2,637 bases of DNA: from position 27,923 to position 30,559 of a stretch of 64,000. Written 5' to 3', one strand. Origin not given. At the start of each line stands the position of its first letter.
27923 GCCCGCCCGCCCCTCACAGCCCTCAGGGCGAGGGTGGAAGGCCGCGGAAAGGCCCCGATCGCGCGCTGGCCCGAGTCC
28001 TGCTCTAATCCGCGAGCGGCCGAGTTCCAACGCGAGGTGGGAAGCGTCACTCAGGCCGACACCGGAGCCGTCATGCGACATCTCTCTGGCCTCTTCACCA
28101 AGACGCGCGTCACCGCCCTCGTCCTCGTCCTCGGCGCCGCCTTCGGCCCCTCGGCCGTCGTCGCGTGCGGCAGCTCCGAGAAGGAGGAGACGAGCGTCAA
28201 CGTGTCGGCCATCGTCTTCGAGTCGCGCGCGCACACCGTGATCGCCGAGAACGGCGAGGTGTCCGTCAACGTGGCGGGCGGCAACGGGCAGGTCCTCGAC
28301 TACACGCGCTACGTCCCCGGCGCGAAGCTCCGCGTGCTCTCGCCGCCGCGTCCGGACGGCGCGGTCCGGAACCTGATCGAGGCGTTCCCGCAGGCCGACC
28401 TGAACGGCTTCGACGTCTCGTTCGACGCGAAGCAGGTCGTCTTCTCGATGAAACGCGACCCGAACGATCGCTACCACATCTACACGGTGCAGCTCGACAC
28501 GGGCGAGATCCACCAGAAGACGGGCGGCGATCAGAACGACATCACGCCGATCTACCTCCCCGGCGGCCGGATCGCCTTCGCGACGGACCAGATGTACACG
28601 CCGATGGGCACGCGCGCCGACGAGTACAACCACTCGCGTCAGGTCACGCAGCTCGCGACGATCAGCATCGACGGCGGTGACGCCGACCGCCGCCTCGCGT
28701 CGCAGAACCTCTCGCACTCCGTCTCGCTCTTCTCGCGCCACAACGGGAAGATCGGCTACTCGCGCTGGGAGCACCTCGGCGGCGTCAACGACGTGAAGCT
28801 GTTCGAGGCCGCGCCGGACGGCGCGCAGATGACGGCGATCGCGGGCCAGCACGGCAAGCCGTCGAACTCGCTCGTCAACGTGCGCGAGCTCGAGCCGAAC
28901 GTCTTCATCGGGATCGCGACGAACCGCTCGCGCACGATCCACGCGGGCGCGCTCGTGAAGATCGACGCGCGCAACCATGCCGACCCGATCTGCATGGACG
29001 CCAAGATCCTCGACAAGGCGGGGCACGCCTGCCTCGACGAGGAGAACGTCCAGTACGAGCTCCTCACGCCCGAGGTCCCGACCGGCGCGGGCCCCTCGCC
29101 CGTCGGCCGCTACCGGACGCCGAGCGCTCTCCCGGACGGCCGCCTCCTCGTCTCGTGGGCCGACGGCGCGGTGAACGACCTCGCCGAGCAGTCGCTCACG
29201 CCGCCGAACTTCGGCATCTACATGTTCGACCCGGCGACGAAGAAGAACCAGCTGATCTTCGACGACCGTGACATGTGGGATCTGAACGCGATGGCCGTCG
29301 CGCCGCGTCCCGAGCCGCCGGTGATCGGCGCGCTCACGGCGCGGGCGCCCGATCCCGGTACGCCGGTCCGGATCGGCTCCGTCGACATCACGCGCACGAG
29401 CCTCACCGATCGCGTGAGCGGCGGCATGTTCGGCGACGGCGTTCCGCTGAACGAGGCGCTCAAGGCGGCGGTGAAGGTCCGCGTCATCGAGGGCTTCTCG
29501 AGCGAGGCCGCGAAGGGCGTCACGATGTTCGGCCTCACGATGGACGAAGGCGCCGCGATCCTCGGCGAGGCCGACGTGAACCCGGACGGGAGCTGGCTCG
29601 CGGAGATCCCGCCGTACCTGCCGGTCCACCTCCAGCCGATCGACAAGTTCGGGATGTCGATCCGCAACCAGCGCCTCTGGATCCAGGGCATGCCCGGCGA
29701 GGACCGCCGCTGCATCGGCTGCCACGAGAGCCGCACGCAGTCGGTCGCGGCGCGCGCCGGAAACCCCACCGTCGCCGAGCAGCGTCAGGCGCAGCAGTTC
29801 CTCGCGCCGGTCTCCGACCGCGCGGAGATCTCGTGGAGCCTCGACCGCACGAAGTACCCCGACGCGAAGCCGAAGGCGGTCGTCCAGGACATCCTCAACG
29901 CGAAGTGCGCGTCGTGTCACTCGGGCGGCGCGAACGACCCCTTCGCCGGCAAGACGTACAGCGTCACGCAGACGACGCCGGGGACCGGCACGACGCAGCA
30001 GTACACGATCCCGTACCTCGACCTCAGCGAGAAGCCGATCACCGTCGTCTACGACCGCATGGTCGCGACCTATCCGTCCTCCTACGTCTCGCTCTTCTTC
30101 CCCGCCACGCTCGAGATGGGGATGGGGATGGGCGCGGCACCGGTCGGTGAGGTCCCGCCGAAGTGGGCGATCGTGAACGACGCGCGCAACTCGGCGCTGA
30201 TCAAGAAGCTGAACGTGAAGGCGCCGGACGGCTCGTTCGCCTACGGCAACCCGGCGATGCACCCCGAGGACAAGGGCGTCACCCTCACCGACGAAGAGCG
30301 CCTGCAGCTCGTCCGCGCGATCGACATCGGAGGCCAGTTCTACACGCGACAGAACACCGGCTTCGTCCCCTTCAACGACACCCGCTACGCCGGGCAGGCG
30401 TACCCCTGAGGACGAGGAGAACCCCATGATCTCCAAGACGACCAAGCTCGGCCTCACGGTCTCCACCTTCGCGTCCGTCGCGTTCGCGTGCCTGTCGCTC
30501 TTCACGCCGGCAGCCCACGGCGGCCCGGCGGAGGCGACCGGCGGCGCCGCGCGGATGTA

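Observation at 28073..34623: Hydrazine-synthase-alpha-like heme/propeller operon with no HZS beta/gamma: candidate undescribed envelope redox system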

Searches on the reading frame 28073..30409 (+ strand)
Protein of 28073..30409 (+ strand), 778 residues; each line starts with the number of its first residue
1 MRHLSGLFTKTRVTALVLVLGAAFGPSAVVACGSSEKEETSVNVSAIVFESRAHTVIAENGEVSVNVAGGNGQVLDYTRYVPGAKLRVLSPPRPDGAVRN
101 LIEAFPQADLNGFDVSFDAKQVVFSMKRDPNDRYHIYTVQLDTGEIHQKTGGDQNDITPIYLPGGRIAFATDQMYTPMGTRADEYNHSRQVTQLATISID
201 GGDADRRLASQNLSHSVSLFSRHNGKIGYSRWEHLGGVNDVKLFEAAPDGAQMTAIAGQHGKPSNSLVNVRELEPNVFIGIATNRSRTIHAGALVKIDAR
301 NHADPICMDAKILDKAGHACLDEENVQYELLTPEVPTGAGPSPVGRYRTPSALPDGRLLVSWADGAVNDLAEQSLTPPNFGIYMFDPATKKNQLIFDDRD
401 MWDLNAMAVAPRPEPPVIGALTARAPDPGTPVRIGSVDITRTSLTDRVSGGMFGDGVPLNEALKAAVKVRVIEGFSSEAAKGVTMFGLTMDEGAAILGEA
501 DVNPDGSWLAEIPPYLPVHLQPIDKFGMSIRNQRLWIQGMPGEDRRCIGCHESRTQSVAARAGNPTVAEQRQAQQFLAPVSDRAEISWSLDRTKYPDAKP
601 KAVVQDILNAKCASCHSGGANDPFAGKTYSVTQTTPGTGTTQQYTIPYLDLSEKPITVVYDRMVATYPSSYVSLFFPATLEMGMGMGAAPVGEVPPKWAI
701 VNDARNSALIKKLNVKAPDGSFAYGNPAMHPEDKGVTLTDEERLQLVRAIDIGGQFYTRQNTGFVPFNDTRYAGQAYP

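Call 6: search_protein_families(library=pfam, proteins=[window:28073-30409:+], max_evalue=0.1)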
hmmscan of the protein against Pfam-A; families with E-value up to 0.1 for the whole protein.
window:28073-30409:+ (778 aa): 5 families
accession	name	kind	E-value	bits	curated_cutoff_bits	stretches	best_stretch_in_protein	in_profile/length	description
PF18582.6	HZS_alpha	-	3.6e-16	59.9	26.6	1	488-552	34-98/98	Hydrazine synthase alpha subunit middle domain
PF13442.11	Cytochrome_CBB3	-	0.0003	21.5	27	0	605-629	7-32/68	Cytochrome C oxidase, cbb3-type, subunit III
PF14376.11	Haem_bd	-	0.037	14.4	27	1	597-625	27-55/133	Haem-binding domain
PF00034.26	Cytochrom_C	-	0.043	15.6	21.3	0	545-582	10-47/90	Cytochrome c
PF16339.10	DUF4969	-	0.072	13.9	31.4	0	29-69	19-62/79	Domain of unknown function (DUF4969)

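Call 7: search_protein_families(library=ncbifam, proteins=[window:28073-30409:+], max_evalue=0.1)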
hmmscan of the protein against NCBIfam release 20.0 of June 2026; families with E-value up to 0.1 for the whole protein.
window:28073-30409:+ (778 aa): 4 families
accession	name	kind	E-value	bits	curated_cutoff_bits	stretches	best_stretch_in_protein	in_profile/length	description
NF052339.1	hydrazine_alpha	equivalog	3.1e-15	55.1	800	2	493-554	526-587/804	hydrazine synthase subunit alpha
TIGR02800.1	propeller_TolB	equivalog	0.00058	18.9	343.15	1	115-174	242-300/418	Tol-Pal system beta propeller repeat protein TolB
NF045930.1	Cytc6PetJCyano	equivalog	0.0073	16.2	135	1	601-629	28-56/110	cytochrome c6 PetJ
TIGR01904.2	GSu_C4xC__C2xCH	domain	0.093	12.5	27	0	545-560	50-65/73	CxxxxCH/CxxCH domain c-type cytochrome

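Call 10: search_solved_structures(query=window:28073-30409:+, max_evalue=1, show_alignments=2)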
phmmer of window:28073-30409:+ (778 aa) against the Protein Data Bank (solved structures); distinct sequences matched with E-value up to 1: 11.
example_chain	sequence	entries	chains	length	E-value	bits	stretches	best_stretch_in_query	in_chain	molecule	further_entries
5c2v_A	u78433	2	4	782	1.9e-05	26.3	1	494-553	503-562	HYDRAZINE SYNTHASE ALPHA SUBUNIT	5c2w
1crz_A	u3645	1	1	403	0.0014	20.2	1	71-178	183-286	TOLB PROTEIN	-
2w8b_B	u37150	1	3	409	0.0014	20.2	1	71-178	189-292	PROTEIN TOLB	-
2w8b_A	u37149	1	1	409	0.0014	20.2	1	71-179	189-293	PROTEIN TOLB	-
4jml_A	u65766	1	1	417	0.0014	20.1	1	71-178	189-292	Protein TolB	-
2hqs_A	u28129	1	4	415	0.0014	20.1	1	71-178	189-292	Protein tolB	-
7nst_E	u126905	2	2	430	0.0015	20.1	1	71-179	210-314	Tol-Pal system protein TolB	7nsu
3iax_A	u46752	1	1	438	0.0016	20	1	71-179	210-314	Protein tolB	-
1c5k_A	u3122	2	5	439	0.0016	20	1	71-179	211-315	PROTEIN (TOLB PROTEIN) | PROTEIN TOLB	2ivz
6pnv_A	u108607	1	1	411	0.0021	19.5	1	71-178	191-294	Tol-Pal system protein TolB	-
3dmi_A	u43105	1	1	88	0.8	11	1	605-629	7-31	cytochrome c6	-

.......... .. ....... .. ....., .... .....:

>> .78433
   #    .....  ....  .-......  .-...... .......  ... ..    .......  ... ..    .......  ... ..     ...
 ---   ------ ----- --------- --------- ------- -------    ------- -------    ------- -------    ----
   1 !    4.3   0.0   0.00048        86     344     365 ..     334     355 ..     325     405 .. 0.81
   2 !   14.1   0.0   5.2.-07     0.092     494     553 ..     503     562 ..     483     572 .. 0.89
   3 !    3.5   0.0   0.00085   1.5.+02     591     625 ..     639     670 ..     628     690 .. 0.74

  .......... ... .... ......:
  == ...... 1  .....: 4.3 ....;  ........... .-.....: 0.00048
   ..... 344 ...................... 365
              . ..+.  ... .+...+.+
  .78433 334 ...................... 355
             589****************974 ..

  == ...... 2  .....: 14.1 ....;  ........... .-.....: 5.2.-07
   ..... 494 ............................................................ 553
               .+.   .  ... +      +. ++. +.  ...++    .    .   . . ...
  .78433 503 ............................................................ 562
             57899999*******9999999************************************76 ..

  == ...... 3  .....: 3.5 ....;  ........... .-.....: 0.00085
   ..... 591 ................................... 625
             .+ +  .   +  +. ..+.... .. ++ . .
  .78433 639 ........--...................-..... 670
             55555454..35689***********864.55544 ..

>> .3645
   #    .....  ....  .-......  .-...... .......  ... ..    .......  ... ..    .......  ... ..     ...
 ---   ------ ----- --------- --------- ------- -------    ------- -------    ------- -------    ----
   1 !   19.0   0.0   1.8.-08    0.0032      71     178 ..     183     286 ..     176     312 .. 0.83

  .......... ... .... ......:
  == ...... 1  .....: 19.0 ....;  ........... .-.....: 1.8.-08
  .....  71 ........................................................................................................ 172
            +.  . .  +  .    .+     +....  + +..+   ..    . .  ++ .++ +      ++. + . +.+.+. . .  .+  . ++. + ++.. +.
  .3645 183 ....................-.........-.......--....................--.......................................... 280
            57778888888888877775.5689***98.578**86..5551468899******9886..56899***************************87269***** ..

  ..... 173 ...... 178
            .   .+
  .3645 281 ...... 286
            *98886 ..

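Call 12: find_homologous_proteins(query=window:28073-30409:+)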
Query window:28073-30409:+ (778 aa): 1174 proteins with E <= 0.001 among 8000 candidates; the best 120 are listed.
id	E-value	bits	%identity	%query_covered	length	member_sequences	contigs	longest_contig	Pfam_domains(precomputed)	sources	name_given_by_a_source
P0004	0.0e+0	1789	100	100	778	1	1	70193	PF18582.7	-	-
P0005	0.0e+0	1480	81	100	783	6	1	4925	PF18582.7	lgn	-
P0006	0.0e+0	1420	80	96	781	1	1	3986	PF18582.7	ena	-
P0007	0.0e+0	1385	76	100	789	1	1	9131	PF18582.7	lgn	-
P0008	0.0e+0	1366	76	100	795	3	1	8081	PF18582.7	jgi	jgi:hypothetical protein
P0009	0.0e+0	1310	74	100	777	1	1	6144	PF18582.7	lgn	-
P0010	0.0e+0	1297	73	99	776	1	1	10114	PF18582.7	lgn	-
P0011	0.0e+0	1294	73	98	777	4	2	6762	PF18582.7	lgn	-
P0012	0.0e+0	1288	71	100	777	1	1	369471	PF18582.7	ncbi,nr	ncbi:MAG: hypothetical protein KF819_01705 [Labilithrix sp.]|nr:hypothetical protein [Labilithrix sp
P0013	0.0e+0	1288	73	99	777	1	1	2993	PF18582.7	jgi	jgi:hypothetical protein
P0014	0.0e+0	1288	73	97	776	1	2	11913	PF18582.7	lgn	-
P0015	0.0e+0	1287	72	100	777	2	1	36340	PF18582.7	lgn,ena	-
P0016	0.0e+0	1286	73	98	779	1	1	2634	PF18582.7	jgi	jgi:hypothetical protein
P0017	0.0e+0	1285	72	100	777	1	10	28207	PF18582.7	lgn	-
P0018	0.0e+0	1279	72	99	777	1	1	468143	PF18582.7,PF13442.12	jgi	-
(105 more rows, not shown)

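Call 15: find_related_loci(query=A1, collection=genome_contigs, flank=10000)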
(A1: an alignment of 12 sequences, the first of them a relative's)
Query A1 (778 aa) in genome_contigs; peptide patterns used: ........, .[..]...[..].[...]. (x = any residue, [..] = any of these).
239 stretches matched a pattern; 228 encode a relative of the query (tblastn E <= 1e-3); the best 80 are kept; 80 distinct loci.
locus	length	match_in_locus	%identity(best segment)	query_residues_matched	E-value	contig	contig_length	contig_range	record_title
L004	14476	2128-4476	82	1-778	0e+0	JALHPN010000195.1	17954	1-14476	MAG: Polyangiaceae bacterium isolate bin.255 c_000000012538, whole genome shotgun sequence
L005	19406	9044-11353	72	1-767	0e+0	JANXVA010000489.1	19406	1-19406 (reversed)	MAG: Myxococcales bacterium isolate 340R_metabat_70 340R_k141_1106189, whole genome shotgun sequence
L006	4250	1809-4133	71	1-767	0e+0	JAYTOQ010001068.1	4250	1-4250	MAG: Polyangiaceae bacterium isolate GFS_4138 GFS_4138_1067, whole genome shotgun sequence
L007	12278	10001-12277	72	4-759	0e+0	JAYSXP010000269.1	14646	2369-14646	MAG: Polyangiaceae bacterium isolate GFS_13241 GFS_13241_268, whole genome shotgun sequence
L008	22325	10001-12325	70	1-777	0e+0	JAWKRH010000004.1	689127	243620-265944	MAG: Polyangiaceae bacterium isolate BC1.60 BC1.60.fa-4, whole genome shotgun sequence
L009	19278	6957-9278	71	11-777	0e+0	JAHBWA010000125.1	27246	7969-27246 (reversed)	MAG: Labilithrix sp. isolate ACE_MYX5 MYX5_125, whole genome shotgun sequence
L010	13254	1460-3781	70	11-777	0e+0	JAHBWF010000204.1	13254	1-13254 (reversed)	MAG: Labilithrix sp. isolate ACE_MYX10 MYX10_204, whole genome shotgun sequence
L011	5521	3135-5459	69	6-777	0e+0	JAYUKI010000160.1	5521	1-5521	MAG: Myxococcales bacterium isolate GFS_9240 GFS_9240_159, whole genome shotgun sequence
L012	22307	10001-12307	69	12-777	0e+0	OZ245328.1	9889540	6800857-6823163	MAG: Polyangiaceae bacterium isolate ef4d6364-0f41-4c80-b183-af888e385f1b genome assembly, chromosome: 1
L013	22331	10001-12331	70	1-768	0e+0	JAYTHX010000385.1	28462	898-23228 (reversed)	MAG: Polyangiaceae bacterium isolate GFS_2591 GFS_2591_384, whole genome shotgun sequence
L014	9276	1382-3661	69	12-768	0e+0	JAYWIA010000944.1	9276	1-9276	MAG: Myxococcales bacterium isolate GLR81_GL56_UP_2_concoct_103 GLR81_GL56_UP_2_concoct_103_943, whole genome shotgun se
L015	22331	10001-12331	69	11-777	0e+0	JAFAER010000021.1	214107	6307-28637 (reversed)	MAG: Proteobacteria bacterium isolate OH_SBlB_141 k127_1580259, whole genome shotgun sequence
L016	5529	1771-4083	70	2-767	0e+0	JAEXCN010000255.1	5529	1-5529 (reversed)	MAG: Proteobacteria bacterium isolate OH_HBB_116 k127_1110374, whole genome shotgun sequence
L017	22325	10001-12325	70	11-777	0e+0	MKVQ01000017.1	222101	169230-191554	MAG: Myxococcales bacterium 68-20 scnpilot_expt_750_bf_scaffold_180, whole genome shotgun sequence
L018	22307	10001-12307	67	12-777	0e+0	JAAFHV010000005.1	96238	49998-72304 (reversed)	MAG: Myxococcales bacterium isolate bin26.maxbin.ball.049 WN_Myxococcales_2_scaffold_5, whole genome shotgun sequence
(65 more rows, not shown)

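Call 50: predict_structure(alignment_id=A2)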
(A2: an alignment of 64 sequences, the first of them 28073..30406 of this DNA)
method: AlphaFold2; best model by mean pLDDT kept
length: 778 residues; sequences in the alignment: 64
mean_pLDDT: 81.7   pTM: 0.82
mean pLDDT of the five models: 81.7, 80.7, 79.6, 79.4, 78.6
residues with pLDDT >= 90: 375; 70-90: 243; 50-70: 91; < 50: 69
segments of 3 or more residues with pLDDT < 50: 1-37, 69-74, 177-188, 487-489, 770-778
pLDDT, mean of each block of 10 residues (from residue 1): 36 38 37 46 89 81 65 57 94 94 95 96 96 96 97 92 96 60 42 88 87 72 92 68 88 84 88 94 75 94 90 75 90 90 90 94 84 74 96 92 90 91 74 87 86 95 95 68 54 82 93 85 95 80 72 53 79 90 85 81 92 91 92 78 92 89 83 88 66 92 94 96 93 94 94 81 60 42
secondary structure, 60 per line:
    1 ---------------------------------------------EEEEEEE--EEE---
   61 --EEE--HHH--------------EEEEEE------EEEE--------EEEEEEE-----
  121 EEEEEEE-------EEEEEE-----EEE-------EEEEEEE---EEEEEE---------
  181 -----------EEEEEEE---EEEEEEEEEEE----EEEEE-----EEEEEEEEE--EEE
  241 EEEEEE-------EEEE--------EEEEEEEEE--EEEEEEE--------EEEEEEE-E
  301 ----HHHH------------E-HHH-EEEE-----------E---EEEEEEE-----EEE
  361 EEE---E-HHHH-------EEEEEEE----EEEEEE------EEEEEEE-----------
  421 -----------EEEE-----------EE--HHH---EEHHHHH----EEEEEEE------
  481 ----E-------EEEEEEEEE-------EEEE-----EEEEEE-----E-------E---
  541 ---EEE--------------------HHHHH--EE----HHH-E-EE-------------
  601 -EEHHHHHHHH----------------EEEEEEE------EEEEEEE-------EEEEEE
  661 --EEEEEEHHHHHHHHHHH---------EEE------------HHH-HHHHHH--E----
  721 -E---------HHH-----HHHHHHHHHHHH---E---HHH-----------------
elements in order (helices of 4 or more, strands of 3 or more residues): E46-52 E55-57 E63-65 E85-90 E97-100 E109-115 E121-127 E135-140 E146-148 E156-162 E166-171 E192-198 E202-212 E217-221 E227-235 E238-246 E254-257 E266-274 E277-283 E292-298 H305-308 E327-330 E346-352 E358-363 H369-372 E380-386 E391-396 E403-409 E432-435 H459-463 E468-474 E493-501 E509-512 E518-523 E544-546 H567-571 H604-611 E628-634 E641-647 E655-660 E663-668 H669-679 E689-691 H708-713 H740-751

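Call 53: fold_search(model_id=the predicted structure, library=pdb)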
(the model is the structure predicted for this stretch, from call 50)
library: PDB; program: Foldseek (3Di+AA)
matches with E <= 10: 923; with E <= 0.001: 344
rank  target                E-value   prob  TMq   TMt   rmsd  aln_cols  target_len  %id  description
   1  5c2v_D                3.1e-25  1.00  0.59  0.59   8.5       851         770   18  Kuenenia stuttgartiensis Hydrazine Synthase (released 2015-10-14)
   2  5c2v_A                5.6e-25  1.00  0.57  0.58   8.5       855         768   17  Kuenenia stuttgartiensis Hydrazine Synthase (released 2015-10-14)
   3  1c5k                  6.6e-10  1.00  0.28  0.52   6.1       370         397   10  THE STRUCTURE OF TOLB, AN ESSENTIAL COMPONENT OF THE TOL-DEPENDENT TRANSLOCATION SYSTEM AND ITS INTERACTIONS WITH THE TR (released 2000-12-06)
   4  4jml_A                1.1e-09  1.00  0.28  0.52   5.9       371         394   11  Crystal structure of the TolB(P201C)-ColicinE9 TBE peptide(A33C) complex. (released 2013-07-17)
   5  1crz                  1.7e-09  1.00  0.28  0.52   5.7       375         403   11  CRYSTAL STRUCTURE OF THE E. COLI TOLB PROTEIN (released 2000-08-16)
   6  3iax_A                2.2e-09  1.00  0.29  0.53   5.6       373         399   11  The crystal structure of the TolB box of Colicin A in complex with TolB reveals important differences in the recruitme (released 2009-10-13)
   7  2w8b_A                2.6e-09  1.00  0.27  0.49   5.4       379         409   12  Crystal structure of processed TolB in complex with Pal (released 2009-02-17)
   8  2ivz_A                3.3e-09  1.00  0.28  0.52   6.2       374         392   10  Structure of TolB in complex with a peptide of the colicin E9 T- domain (released 2006-08-16)
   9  2ivz_D                5.5e-09  1.00  0.28  0.54   4.4       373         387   10  Structure of TolB in complex with a peptide of the colicin E9 T- domain (released 2006-08-16)
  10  2hqs_A                6.2e-09  1.00  0.28  0.51   5.1       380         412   10  Crystal structure of TolB/Pal complex (released 2007-04-03)
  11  9a2l_MODEL_1_A        7.6e-09  1.00  0.28  0.48   5.7       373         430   12  Model of E. coli TolB by in-cell photo-crosslinking MS and deep learning (released 2023-02-24)
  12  2ivz_C                1.0e-08  1.00  0.27  0.52   6.0       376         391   10  Structure of TolB in complex with a peptide of the colicin E9 T- domain (released 2006-08-16)
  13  2hqs_B                1.3e-08  1.00  0.28  0.51   6.0       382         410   10  Crystal structure of TolB/Pal complex (released 2007-04-03)
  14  2w8b_B                1.5e-08  1.00  0.28  0.50   5.2       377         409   11  Crystal structure of processed TolB in complex with Pal (released 2009-02-17)
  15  4r40_C                1.9e-08  1.00  0.27  0.50   5.6       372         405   12  Crystal Structure of TolB/Pal complex from Yersinia pestis. (released 2014-09-03)
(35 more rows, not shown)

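Call 64: search_solved_structures(query=A2, max_evalue=0.01, show_alignments=1)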
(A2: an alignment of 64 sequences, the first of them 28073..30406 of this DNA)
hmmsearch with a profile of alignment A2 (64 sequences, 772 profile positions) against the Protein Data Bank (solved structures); distinct sequences matched with E-value up to 0.01: 1.
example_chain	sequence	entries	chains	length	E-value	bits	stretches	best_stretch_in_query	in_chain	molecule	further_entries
5c2v_A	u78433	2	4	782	2.2e-13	52.6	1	491-548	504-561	HYDRAZINE SYNTHASE ALPHA SUBUNIT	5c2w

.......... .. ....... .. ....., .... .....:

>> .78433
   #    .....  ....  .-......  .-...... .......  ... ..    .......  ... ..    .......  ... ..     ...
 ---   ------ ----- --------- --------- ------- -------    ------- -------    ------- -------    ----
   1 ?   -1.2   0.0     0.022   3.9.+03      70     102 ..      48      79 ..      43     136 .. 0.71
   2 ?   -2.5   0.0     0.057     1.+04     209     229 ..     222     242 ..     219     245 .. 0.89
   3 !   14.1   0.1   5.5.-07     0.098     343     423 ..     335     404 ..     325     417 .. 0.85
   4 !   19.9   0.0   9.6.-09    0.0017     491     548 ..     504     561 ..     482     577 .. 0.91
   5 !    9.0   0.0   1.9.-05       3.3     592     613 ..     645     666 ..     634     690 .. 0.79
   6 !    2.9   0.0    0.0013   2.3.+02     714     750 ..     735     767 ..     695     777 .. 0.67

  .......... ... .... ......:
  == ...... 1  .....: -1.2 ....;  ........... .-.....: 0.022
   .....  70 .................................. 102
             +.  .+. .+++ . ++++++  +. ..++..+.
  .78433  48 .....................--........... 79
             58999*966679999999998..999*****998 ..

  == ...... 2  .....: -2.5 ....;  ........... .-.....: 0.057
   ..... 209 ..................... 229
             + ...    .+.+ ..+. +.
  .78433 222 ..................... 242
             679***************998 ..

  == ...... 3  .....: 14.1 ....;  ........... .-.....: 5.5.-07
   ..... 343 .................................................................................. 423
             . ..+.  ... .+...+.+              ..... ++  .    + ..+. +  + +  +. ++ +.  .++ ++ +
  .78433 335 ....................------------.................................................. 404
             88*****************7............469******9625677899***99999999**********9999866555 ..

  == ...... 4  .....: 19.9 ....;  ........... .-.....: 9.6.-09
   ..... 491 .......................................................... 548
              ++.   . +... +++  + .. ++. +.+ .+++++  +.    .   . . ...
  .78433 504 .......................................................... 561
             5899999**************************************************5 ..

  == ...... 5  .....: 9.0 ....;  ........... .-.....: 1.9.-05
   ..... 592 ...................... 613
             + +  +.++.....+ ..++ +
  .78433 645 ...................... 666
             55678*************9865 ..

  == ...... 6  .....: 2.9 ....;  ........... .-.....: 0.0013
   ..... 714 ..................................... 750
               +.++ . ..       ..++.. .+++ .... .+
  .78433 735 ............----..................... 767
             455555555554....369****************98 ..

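Call 74: search_protein_representatives(alignment_id=A2)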
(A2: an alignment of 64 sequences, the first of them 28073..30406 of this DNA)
Query: 64 sequences, 772 profile positions. Proteins with E-value up to 0.001 (for the whole library): 4312; up to 1e-10: 2134; up to 1e-30: 306. The best 150 are listed.
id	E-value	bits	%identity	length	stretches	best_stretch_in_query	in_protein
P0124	0.0e+00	1154.9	-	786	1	12-769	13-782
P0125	0.0e+00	1116.4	-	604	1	173-772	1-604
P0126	1.5e-259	879.9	-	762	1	10-756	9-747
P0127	3.4e-210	716.7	-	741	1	9-752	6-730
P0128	3.3e-205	700.2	-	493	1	7-406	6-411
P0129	2.4e-199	680.8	-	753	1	13-753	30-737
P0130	5.6e-186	636.6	-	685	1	40-758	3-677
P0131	1.3e-166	572.5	-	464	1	309-761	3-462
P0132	2.3e-166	571.8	-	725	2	325-755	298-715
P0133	2.3e-158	545.3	-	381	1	409-769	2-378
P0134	7.4e-153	527.1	-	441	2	328-630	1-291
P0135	8.5e-146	503.7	-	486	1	9-359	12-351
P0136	2.1e-129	449.5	-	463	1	15-369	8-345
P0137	5.3e-124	431.7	-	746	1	63-757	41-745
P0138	1.0e-121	424.1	-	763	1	10-757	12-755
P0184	4.8e-65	236.7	-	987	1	68-615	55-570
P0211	7.8e-51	189.7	-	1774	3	105-614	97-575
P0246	7.4e-44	166.6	-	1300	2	345-612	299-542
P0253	5.6e-43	163.7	-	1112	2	78-606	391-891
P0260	4.2e-42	160.8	-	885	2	492-629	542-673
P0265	6.4e-41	156.9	-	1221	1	74-614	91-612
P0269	2.8e-40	154.8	-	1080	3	70-421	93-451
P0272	9.0e-40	153.1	-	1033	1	19-618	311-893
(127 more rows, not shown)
